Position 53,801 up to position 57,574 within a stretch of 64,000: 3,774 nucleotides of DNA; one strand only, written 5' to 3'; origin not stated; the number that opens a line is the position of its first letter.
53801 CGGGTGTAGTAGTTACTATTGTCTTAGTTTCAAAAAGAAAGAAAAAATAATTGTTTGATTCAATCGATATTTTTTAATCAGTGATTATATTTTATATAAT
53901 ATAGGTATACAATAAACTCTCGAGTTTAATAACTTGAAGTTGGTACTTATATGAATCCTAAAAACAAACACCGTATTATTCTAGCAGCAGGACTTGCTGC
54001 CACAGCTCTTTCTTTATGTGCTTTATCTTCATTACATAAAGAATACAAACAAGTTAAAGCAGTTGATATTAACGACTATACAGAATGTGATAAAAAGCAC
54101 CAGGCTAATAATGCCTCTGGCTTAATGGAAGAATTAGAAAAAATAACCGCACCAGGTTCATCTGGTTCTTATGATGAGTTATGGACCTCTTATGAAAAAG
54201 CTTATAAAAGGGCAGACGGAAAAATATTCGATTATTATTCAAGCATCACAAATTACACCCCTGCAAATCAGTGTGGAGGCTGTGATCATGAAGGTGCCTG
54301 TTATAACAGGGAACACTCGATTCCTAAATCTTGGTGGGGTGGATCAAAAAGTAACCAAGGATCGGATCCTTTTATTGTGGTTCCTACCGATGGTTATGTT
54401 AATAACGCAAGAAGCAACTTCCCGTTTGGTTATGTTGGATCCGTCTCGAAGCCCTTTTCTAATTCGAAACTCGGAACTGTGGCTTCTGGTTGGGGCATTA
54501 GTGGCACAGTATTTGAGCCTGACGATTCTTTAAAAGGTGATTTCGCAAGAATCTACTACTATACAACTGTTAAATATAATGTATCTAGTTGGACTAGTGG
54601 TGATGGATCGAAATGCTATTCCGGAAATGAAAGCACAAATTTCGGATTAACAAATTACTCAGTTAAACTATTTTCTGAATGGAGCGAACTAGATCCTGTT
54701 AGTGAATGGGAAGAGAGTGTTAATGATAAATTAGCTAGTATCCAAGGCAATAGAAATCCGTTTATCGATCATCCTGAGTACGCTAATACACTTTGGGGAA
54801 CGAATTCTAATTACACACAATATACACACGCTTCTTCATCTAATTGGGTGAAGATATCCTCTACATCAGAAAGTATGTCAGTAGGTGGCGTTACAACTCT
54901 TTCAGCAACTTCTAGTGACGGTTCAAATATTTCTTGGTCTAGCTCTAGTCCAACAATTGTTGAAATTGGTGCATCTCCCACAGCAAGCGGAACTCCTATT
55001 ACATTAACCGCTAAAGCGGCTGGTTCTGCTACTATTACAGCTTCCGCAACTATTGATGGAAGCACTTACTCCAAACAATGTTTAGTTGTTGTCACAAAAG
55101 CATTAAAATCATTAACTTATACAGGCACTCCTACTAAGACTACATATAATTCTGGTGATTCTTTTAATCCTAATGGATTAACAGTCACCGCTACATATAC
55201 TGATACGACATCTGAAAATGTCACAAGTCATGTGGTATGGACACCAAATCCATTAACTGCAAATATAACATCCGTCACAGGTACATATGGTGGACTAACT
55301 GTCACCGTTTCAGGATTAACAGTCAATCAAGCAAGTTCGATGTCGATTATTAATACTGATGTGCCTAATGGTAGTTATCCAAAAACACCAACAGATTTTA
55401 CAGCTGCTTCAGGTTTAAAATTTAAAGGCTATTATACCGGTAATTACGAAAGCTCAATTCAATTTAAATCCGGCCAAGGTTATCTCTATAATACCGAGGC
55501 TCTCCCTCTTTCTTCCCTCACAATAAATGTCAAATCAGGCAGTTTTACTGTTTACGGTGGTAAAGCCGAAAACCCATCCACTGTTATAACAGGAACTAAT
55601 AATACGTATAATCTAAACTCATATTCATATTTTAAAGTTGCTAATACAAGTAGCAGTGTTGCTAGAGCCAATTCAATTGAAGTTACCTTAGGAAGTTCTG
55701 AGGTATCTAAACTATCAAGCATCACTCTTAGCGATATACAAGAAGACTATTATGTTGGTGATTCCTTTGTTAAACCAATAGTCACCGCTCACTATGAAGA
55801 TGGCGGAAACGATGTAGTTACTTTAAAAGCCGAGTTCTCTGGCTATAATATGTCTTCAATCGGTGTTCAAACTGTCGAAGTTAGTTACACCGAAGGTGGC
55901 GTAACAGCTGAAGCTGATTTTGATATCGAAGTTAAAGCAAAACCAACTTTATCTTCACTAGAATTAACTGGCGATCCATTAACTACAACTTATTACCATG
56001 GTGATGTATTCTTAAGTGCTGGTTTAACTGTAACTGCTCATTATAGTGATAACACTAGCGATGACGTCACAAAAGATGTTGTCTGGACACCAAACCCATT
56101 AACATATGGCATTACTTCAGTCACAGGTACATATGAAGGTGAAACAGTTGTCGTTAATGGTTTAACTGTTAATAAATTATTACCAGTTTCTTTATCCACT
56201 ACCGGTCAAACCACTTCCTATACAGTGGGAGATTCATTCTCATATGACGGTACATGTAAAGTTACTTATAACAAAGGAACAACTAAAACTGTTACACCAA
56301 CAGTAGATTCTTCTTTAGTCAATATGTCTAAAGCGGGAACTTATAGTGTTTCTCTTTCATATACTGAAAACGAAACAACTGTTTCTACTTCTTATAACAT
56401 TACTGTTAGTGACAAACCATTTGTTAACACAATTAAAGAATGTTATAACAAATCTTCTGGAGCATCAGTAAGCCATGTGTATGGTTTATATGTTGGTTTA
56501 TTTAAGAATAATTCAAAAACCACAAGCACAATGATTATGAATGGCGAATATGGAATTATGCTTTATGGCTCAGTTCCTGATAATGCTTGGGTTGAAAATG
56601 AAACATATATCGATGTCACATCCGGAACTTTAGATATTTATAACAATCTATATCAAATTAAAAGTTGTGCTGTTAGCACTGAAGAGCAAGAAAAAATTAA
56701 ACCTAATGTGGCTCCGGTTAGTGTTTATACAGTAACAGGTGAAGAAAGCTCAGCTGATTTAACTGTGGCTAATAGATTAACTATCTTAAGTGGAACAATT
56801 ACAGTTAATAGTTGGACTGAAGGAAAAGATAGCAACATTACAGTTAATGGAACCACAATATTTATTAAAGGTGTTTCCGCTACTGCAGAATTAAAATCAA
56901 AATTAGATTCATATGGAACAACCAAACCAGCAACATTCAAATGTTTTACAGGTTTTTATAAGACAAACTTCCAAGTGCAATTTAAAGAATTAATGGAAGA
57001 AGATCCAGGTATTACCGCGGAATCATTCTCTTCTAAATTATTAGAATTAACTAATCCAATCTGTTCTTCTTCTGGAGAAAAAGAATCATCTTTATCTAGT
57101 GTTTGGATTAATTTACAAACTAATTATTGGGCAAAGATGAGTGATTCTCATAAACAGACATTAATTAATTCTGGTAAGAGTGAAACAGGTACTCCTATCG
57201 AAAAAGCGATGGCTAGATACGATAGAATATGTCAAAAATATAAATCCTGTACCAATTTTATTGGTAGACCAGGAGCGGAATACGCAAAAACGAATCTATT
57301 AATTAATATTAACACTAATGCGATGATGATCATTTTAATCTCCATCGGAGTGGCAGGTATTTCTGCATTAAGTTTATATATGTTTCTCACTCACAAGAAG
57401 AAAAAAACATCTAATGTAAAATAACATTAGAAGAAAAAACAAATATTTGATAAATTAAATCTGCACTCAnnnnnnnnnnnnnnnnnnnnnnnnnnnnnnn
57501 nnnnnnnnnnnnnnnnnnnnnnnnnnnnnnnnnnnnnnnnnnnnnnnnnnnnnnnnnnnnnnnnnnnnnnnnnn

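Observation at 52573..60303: Tandem array of three paralogous Endonuclease-I-domain surface proteins decorated with Big_3 Ig-like domains and membrane anchors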

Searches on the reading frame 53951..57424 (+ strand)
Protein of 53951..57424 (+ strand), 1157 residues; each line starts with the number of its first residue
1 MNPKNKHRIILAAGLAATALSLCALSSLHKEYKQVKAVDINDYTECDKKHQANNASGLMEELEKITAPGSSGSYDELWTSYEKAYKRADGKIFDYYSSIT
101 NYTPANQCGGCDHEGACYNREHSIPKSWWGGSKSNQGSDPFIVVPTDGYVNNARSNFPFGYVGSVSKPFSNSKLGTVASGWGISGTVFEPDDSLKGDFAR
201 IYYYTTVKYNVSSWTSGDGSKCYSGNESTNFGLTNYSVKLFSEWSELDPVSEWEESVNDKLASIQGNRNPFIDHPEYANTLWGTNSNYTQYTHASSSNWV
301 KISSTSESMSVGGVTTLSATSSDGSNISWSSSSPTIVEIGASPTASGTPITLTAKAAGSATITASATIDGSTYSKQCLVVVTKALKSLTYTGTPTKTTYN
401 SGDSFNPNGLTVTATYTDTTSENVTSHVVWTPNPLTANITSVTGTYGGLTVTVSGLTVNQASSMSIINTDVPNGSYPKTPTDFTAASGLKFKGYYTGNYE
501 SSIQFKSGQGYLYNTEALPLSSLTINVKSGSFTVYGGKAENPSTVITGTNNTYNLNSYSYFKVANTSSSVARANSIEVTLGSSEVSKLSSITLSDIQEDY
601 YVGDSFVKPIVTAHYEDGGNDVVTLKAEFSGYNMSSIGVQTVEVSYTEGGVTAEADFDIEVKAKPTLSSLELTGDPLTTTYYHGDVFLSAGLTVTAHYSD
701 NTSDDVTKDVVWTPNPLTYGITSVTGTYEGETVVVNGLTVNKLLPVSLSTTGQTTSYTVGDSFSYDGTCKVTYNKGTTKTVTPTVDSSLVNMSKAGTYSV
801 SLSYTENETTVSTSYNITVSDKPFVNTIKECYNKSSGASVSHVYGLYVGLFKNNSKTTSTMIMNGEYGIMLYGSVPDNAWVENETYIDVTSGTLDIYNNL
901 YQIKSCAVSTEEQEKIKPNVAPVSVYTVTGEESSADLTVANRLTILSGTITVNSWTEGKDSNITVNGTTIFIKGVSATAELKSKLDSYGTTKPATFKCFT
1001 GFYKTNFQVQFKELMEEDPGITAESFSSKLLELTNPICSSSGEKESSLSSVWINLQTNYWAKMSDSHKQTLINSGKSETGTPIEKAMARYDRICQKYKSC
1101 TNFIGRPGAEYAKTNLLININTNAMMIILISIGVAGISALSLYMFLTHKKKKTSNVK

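Call 7: search_protein_families(library=pfam, max_evalue=0.01, proteins=[window:53951-57421:+])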
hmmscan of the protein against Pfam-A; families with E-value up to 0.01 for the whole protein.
window:53951-57421:+ (1157 aa): 4 families
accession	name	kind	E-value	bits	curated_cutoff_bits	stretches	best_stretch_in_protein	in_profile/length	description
PF04231.19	Endonuclease_1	-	1.3e-49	169.6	25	1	61-276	8-235/235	Endonuclease I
PF07523.18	Big_3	-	3.5e-14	53.2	21.2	2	393-429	2-33/68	Bacterial Ig-like domain (group 3)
PF00983.24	Tymo_coat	-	3.3e-05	24.3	25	0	677-775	51-146/179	Tymovirus coat protein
PF20578.4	aBig_2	-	0.0032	17.7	27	1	304-375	14-78/89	Atrophied bacterial Ig domain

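Call 8: search_protein_families(library=ncbifam, max_evalue=0.01, proteins=[window:53951-57421:+])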
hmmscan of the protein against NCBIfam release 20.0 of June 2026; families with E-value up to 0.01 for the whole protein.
window:53951-57421:+ (1157 aa): 1 family
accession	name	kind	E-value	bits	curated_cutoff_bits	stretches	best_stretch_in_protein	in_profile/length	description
NF011716.0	PRK15137.1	equivalog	1.2e-07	32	372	1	145-273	124-227/235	deoxyribonuclease I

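Call 14: find_encoding_contigs(protein=window:53951-57424:+, flank=10000, max_places=6)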
Protein window:53951-57424:+ (1157 aa): 12 contigs read that carry it; 6 places shown.
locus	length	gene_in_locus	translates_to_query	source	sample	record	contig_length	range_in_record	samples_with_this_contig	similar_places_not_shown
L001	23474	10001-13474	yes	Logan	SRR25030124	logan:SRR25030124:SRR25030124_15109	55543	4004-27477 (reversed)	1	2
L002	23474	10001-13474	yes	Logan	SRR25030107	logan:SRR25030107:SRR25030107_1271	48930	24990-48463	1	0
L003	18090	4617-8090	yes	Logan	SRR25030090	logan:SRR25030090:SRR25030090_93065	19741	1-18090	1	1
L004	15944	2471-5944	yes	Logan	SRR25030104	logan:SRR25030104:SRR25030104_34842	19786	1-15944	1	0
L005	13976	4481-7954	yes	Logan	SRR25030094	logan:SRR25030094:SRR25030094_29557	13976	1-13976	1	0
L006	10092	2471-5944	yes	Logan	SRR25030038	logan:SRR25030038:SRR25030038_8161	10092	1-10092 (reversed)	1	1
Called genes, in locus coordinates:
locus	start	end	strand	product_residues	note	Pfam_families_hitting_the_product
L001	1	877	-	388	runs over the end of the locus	PF00389:2-Hacid_dh, PF03446:NAD_binding_2 (faint), PF02826:2-Hacid_dh_C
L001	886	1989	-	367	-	PF00266:Aminotran_5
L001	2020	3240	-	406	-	PF06245:DUF1015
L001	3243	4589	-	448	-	PF02812:ELFV_dehydrog_N, PF00208:ELFV_dehydrog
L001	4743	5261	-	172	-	PF04970:LRAT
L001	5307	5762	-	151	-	PF00383:dCMP_cyt_deam_1, PF14437:MafB19-deam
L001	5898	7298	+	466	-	PF01523:PmbA_TldD_1st, PF19290:PmbA_TldD_2nd, PF19289:PmbA_TldD_3rd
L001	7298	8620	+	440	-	PF01523:PmbA_TldD_1st (weak), PF19290:PmbA_TldD_2nd, PF19289:PmbA_TldD_3rd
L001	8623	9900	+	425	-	PF04231:Endonuclease_1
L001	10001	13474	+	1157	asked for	PF04231:Endonuclease_1, PF07523:Big_3 (faint)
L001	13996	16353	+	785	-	PF04231:Endonuclease_1, PF02368:Big_2 (weak)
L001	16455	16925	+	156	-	PF08433:KTI12, PF13671:AAA_33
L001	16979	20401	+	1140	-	PF00005:ABC_tran, PF02463:SMC_N, PF02687:FtsX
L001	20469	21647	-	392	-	-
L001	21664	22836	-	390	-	PF00465:Fe-ADH, PF13685:Fe-ADH_2, PF25137:ADH_Fe_C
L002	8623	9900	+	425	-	PF04231:Endonuclease_1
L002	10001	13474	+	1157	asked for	PF04231:Endonuclease_1, PF07523:Big_3 (faint)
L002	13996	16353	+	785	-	PF04231:Endonuclease_1, PF02368:Big_2 (weak)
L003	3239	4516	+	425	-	PF04231:Endonuclease_1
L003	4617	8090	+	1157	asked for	PF04231:Endonuclease_1, PF07523:Big_3 (faint)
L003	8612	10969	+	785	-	PF04231:Endonuclease_1, PF02368:Big_2 (weak)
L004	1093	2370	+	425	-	PF04231:Endonuclease_1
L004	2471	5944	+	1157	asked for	PF04231:Endonuclease_1, PF07523:Big_3 (faint)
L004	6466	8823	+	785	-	PF04231:Endonuclease_1, PF02368:Big_2 (weak)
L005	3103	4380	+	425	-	PF04231:Endonuclease_1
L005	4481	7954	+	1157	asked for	PF04231:Endonuclease_1, PF07523:Big_3 (faint)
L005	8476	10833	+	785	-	PF04231:Endonuclease_1, PF02368:Big_2 (weak)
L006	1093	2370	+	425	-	PF04231:Endonuclease_1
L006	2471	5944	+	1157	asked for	PF04231:Endonuclease_1, PF07523:Big_3 (faint)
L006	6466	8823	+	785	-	PF04231:Endonuclease_1, PF02368:Big_2 (weak)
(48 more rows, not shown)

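Call 57: predict_structure(alignment_id=A2)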
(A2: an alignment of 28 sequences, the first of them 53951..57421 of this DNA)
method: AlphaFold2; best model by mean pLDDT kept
length: 1157 residues; sequences in the alignment: 28
mean_pLDDT: 72.7   pTM: 0.40
mean pLDDT of the five models: 72.7, 70.2, 69.9, 69.8, 68.9
residues with pLDDT >= 90: 162; 70-90: 598; 50-70: 226; < 50: 171
segments of 3 or more residues with pLDDT < 50: 1-5, 23-54, 94-110, 147-155, 165-173, 216-218, 226-229, 284-297, 461-498, 582-586, 1112-1126, 1148-1157
pLDDT, mean of each block of 10 residues (from residue 1): 48 54 43 26 27 49 63 62 62 43 44 56 55 59 58 57 49 55 66 76 78 53 55 72 74 73 75 74 47 46 79 85 87 87 86 82 87 80 83 84 81 82 86 80 87 83 29 34 39 43 51 54 67 68 71 71 58 57 59 88 84 81 87 85 86 89 82 86 85 87 86 84 87 88 83 84 87 83 86 77 85 83 84 91 93 76 92 83 91 88 90 84 87 81 89 85 87 87 84 87 83 88 90 81 77 91 89 79 86 84 81 40 50 64 57 36
secondary structure, 60 per line:
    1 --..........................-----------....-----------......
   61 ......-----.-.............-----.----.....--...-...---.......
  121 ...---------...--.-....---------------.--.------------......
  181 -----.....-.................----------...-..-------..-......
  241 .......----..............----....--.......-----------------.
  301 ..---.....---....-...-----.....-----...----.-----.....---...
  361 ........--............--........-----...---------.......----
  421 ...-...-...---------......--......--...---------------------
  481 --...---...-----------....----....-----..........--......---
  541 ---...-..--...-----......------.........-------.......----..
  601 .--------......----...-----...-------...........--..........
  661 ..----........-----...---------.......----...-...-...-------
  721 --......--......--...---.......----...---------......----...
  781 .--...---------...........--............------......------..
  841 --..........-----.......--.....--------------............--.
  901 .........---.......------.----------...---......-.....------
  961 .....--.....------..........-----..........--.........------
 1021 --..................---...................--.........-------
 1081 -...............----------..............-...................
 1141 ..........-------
elements in order (helices of 4 or more, strands of 3 or more residues): H3-28 H40-43 H55-66 H74-85 H97-101 H114-122 E175-180 E186-190 H192-208 H235-247 H252-265 H270-273 H276-282 E300-302 E306-310 E314-317 E319-321 E327-331 E337-339 E350-354 E358-368 E371-382 E385-392 E398-400 E410-416 E421-423 E429-431 E441-446 E449-454 E457-459 E483-485 E489-491 E503-506 E511-514 E520-529 E532-537 E544-546 E552-554 E560-565 E572-580 E588-594 E599-601 E610-615 E620-622 E628-630 E638-648 E651-662 E667-674 E680-682 E692-698 E703-705 E711-713 E723-728 E731-736 E739-741 E745-751 E756-758 E768-773 E778-781 E784-786 E796-806 E809-820 H827-832 E843-852 E858-864 E867-871 E886-897 E900-909 H913-919 E943-948 E950-954 E961-965 E968-972 H979-988 E994-1003 E1006-1014 H1023-1040 H1044-1062 H1065-1073 H1082-1096 H1107-1120 H1122-1150

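Call 63: fold_search(model_id=the predicted structure, library=pdb)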
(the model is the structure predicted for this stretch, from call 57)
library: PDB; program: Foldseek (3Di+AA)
matches with E <= 10: 1927; with E <= 0.001: 140
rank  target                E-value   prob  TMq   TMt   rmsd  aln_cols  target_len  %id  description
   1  9flp_A                7.2e-12  1.00  0.08  0.10  83.5       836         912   12  CryoEM structure of the neck (1403-2314) in the grappling hook protein A (GhpA) in the bacterium Aureispira sp. CCB-QB (released 2024-10-16)
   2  9fly_A                3.2e-09  1.00  0.09  0.10  83.4       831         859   10  CryoEM structure of the base (4151-5009) in the grappling hook protein A (GhpA) in the bacterium Aureispira sp. CCB-QB (released 2024-10-16)
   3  6qx4_B                3.6e-09  1.00  0.09  0.14  36.9       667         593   12  Structure of the Bacillus anthracis Sap S-layer assembly domain (released 2019-07-31)
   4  3b43                  3.8e-09  1.00  0.07  0.13  62.8       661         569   10  I-band fragment I65-I70 from titin (released 2008-01-22)
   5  9hcj_10               5.2e-09  1.00  0.08  0.06  55.0       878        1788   10  D. discoideum nuclear pore complex (released 2024-12-25)
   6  9g93_A                9.1e-09  1.00  0.12  0.18  32.3       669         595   11  CryoET structure of the in vitro grown Bacillus anthracis Sap S-layer (released 2024-12-18)
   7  7js4                  1.8e-08  0.99  0.07  0.08  35.0       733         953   12  The structure of the M60 catalytic domain with the CBM51-1 and CBM51-2 domains from Clostridium perfringens ZmpB (released 2021-02-03)
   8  1z7z_I                2.1e-08  1.00  0.08  0.19  61.9       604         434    8  Cryo-em structure of human coxsackievirus A21 complexed with five domain icam-1kilifi (released 2005-08-02)
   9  7nit_C                3.0e-08  1.00  0.08  0.07  23.2       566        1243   13  X-ray structure of a multidomain BbgIII from Bifidobacterium bifidum (released 2021-12-22)
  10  7nit_A                3.2e-08  1.00  0.08  0.08  23.2       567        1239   13  X-ray structure of a multidomain BbgIII from Bifidobacterium bifidum (released 2021-12-22)
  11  7nit_F                3.3e-08  1.00  0.08  0.08  34.0       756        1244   11  X-ray structure of a multidomain BbgIII from Bifidobacterium bifidum (released 2021-12-22)
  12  6qx4_A                4.1e-08  1.00  0.09  0.14  37.1       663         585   12  Structure of the Bacillus anthracis Sap S-layer assembly domain (released 2019-07-31)
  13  4uic                  5.6e-08  1.00  0.09  0.12  40.4       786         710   11  Crystal structure of the S-layer protein rSbsC(31-844) (released 2016-04-13)
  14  5ftx                  6.2e-08  1.00  0.08  0.13  42.1       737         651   11  Structure of surface layer protein SbsC, domains 4-9 (released 2017-02-22)
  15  7nit_B                6.5e-08  1.00  0.08  0.08  36.4       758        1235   10  X-ray structure of a multidomain BbgIII from Bifidobacterium bifidum (released 2021-12-22)
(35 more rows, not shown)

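Call 98: search_protein_families(library=padloc, max_evalue=0.001, proteins=[window:53951-57421:+])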
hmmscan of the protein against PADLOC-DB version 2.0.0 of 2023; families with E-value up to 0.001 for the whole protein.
window:53951-57421:+ (1157 aa): 0 families

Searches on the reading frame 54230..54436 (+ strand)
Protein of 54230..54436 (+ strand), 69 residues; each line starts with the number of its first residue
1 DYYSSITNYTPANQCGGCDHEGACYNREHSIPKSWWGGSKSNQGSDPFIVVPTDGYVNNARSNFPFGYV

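Call 33: search_solved_structures(query=window:54230-54436:+, max_evalue=10, show_alignments=3)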
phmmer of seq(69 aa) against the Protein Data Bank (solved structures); distinct sequences matched with E-value up to 10: 0.
